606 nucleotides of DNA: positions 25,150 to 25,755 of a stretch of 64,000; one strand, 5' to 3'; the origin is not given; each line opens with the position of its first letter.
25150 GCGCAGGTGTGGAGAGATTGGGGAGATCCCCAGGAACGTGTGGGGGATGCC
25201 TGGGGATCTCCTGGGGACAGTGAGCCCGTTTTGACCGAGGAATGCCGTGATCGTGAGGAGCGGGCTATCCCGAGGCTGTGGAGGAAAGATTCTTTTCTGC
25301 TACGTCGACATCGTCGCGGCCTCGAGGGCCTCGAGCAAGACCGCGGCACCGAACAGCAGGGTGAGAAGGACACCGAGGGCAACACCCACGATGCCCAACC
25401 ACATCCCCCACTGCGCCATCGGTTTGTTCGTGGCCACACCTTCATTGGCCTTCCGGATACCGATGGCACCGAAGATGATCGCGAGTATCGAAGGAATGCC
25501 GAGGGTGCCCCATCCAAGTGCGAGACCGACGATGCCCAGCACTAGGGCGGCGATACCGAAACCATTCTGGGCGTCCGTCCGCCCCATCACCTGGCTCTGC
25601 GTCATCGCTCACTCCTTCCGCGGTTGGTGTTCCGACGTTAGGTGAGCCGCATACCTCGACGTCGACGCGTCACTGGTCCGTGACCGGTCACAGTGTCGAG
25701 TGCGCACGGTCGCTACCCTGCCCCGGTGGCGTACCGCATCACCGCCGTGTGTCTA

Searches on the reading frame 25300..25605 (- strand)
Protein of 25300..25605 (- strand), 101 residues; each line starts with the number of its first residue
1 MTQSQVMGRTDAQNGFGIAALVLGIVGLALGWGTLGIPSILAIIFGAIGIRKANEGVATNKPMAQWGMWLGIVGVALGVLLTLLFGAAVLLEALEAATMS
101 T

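Call 52: find_encoding_contigs(protein=window:25300-25605:-, flank=10000, max_places=10)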
Protein window:25300-25605:- (101 aa): 23 contigs read that carry it; 10 places shown.
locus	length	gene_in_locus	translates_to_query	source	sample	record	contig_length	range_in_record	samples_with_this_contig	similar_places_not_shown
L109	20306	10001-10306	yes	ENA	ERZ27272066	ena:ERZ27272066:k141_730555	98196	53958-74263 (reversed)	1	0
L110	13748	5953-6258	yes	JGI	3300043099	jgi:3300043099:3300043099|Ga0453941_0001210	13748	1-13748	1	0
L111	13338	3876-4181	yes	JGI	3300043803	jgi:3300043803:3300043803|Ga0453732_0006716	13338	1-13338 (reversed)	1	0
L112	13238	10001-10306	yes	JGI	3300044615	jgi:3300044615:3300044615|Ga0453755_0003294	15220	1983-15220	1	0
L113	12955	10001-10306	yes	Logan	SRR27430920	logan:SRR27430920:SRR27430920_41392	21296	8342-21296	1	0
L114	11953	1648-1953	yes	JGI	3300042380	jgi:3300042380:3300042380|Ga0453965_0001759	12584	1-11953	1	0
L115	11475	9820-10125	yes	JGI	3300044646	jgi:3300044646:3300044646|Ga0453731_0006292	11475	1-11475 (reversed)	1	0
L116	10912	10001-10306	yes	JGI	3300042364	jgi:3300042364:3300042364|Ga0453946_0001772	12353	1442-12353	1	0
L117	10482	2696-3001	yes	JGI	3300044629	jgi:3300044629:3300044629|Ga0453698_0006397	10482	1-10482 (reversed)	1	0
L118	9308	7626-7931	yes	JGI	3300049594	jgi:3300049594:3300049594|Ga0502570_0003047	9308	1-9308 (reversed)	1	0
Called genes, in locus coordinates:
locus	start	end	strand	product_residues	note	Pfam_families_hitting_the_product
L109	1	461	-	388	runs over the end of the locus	PF01168:Ala_racemase_N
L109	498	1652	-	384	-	PF02388:FemAB, PF13480:Acetyltransf_6, PF02388:FemAB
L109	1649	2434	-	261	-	PF03372:Exo_endo_phos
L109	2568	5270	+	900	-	PF25523:Ig_RIMBP2 (faint), PF00041:fn3 (weak), PF10179:NDNF (faint), PF16656:Pur_ac_phosph_N (faint), PF25059:FN3_DSCAM-DSCAML_C (faint), PF25788:Ig_Rha78A_N (faint), PF28033:Fn3_ROS1 (faint), PF00041:fn3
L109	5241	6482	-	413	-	PF00156:Pribosyltran, PF14681:UPRTase (weak), PF12146:Hydrolase_4 (faint)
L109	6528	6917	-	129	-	PF01850:PIN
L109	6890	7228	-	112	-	PF01402:RHH_1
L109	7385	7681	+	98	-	PF01250:Ribosomal_S6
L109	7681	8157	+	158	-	PF00436:SSB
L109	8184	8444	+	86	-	PF01084:Ribosomal_S18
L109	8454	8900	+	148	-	PF01281:Ribosomal_L9_N, PF03948:Ribosomal_L9_C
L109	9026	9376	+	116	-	PF05656:DUF805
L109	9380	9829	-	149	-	PF01451:LMWPc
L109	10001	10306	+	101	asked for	PF13828:DUF4190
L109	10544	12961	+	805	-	PF00772:DnaB, PF03796:DnaB_C, PF13481:AAA_25, PF14890:Intein_splicing, PF14528:LAGLIDADG_3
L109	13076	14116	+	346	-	PF08240:ADH_N, PF16912:Glu_dehyd_C, PF00107:ADH_zinc_N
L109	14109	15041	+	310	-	PF00389:2-Hacid_dh, PF02826:2-Hacid_dh_C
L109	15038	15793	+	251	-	PF09339:HTH_IclR, PF12802:MarR_2 (faint), PF01614:IclR_C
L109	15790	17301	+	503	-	PF00005:ABC_tran, PF13304:AAA_21 (faint), PF00005:ABC_tran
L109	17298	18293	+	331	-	PF02653:BPD_transp_2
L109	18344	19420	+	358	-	PF00532:Peripla_BP_1, PF13407:Peripla_BP_4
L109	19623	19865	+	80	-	PF12680:SnoaL_2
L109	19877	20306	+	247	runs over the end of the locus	PF00106:adh_short, PF08659:KR, PF23441:SDR, PF13561:adh_short_C2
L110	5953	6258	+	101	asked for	PF13828:DUF4190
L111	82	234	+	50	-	-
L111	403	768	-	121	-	PF01850:PIN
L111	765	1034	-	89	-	PF01402:RHH_1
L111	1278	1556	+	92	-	PF01250:Ribosomal_S6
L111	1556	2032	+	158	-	PF00436:SSB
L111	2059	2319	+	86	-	PF01084:Ribosomal_S18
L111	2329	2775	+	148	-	PF01281:Ribosomal_L9_N, PF03948:Ribosomal_L9_C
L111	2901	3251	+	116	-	PF05656:DUF805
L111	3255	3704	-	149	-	PF01451:LMWPc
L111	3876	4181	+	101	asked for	PF13828:DUF4190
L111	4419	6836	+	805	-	PF00772:DnaB, PF03796:DnaB_C, PF13481:AAA_25, PF14890:Intein_splicing, PF14528:LAGLIDADG_3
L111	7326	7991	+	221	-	PF16912:Glu_dehyd_C, PF13602:ADH_zinc_N_2 (faint), PF00107:ADH_zinc_N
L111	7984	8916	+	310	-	PF00389:2-Hacid_dh, PF02826:2-Hacid_dh_C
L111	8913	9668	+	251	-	PF09339:HTH_IclR, PF12802:MarR_2 (faint), PF01614:IclR_C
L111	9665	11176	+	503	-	PF00005:ABC_tran, PF13304:AAA_21 (faint), PF00005:ABC_tran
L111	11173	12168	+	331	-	PF02653:BPD_transp_2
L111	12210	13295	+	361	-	PF00532:Peripla_BP_1, PF13407:Peripla_BP_4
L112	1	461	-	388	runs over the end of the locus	PF01168:Ala_racemase_N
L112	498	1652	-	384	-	PF02388:FemAB, PF13480:Acetyltransf_6, PF02388:FemAB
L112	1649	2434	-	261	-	PF03372:Exo_endo_phos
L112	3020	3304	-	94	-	-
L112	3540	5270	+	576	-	PF00041:fn3 (weak), PF10179:NDNF (faint), PF16656:Pur_ac_phosph_N (faint), PF25059:FN3_DSCAM-DSCAML_C (faint), PF00041:fn3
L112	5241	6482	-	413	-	PF00156:Pribosyltran, PF14681:UPRTase (weak), PF12146:Hydrolase_4 (weak)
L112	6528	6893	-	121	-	PF01850:PIN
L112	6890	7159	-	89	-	PF01402:RHH_1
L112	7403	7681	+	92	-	PF01250:Ribosomal_S6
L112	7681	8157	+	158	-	PF00436:SSB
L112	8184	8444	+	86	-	PF01084:Ribosomal_S18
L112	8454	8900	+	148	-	PF01281:Ribosomal_L9_N, PF03948:Ribosomal_L9_C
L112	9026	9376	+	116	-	PF05656:DUF805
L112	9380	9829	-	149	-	PF01451:LMWPc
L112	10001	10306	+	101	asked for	PF13828:DUF4190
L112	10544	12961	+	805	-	PF00772:DnaB, PF03796:DnaB_C, PF13481:AAA_25, PF14890:Intein_splicing, PF14528:LAGLIDADG_3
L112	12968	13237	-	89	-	?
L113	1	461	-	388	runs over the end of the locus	PF01168:Ala_racemase_N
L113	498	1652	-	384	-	PF02388:FemAB, PF13480:Acetyltransf_6, PF02388:FemAB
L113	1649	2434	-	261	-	PF03372:Exo_endo_phos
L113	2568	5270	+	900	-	PF25523:Ig_RIMBP2 (faint), PF00041:fn3 (weak), PF10179:NDNF (faint), PF16656:Pur_ac_phosph_N (faint), PF25059:FN3_DSCAM-DSCAML_C (faint), PF25788:Ig_Rha78A_N (faint), PF28033:Fn3_ROS1 (faint), PF00041:fn3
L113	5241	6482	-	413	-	PF00156:Pribosyltran, PF14681:UPRTase (weak), PF12146:Hydrolase_4 (faint)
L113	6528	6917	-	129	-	PF01850:PIN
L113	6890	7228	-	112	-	PF01402:RHH_1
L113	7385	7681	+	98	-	PF01250:Ribosomal_S6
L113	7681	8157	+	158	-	PF00436:SSB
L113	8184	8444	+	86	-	PF01084:Ribosomal_S18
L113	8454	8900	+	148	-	PF01281:Ribosomal_L9_N, PF03948:Ribosomal_L9_C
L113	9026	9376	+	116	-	PF05656:DUF805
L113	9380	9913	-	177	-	PF01451:LMWPc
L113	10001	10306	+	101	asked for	PF13828:DUF4190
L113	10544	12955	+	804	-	?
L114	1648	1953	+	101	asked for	PF13828:DUF4190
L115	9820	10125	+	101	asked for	PF13828:DUF4190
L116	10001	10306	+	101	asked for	PF13828:DUF4190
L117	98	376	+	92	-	PF01250:Ribosomal_S6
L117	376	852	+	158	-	PF00436:SSB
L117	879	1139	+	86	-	PF01084:Ribosomal_S18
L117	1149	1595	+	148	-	PF01281:Ribosomal_L9_N, PF03948:Ribosomal_L9_C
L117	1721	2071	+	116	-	PF05656:DUF805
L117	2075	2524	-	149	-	PF01451:LMWPc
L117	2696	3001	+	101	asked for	PF13828:DUF4190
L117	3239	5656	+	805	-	PF00772:DnaB, PF03796:DnaB_C, PF13481:AAA_25, PF14890:Intein_splicing, PF14528:LAGLIDADG_3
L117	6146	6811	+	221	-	PF16912:Glu_dehyd_C, PF13602:ADH_zinc_N_2 (faint), PF00107:ADH_zinc_N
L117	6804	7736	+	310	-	PF00389:2-Hacid_dh, PF02826:2-Hacid_dh_C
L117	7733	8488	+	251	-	PF09339:HTH_IclR, PF12802:MarR_2 (faint), PF01614:IclR_C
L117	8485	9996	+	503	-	PF00005:ABC_tran, PF13304:AAA_21 (faint), PF00005:ABC_tran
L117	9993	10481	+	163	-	?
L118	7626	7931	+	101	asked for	PF13828:DUF4190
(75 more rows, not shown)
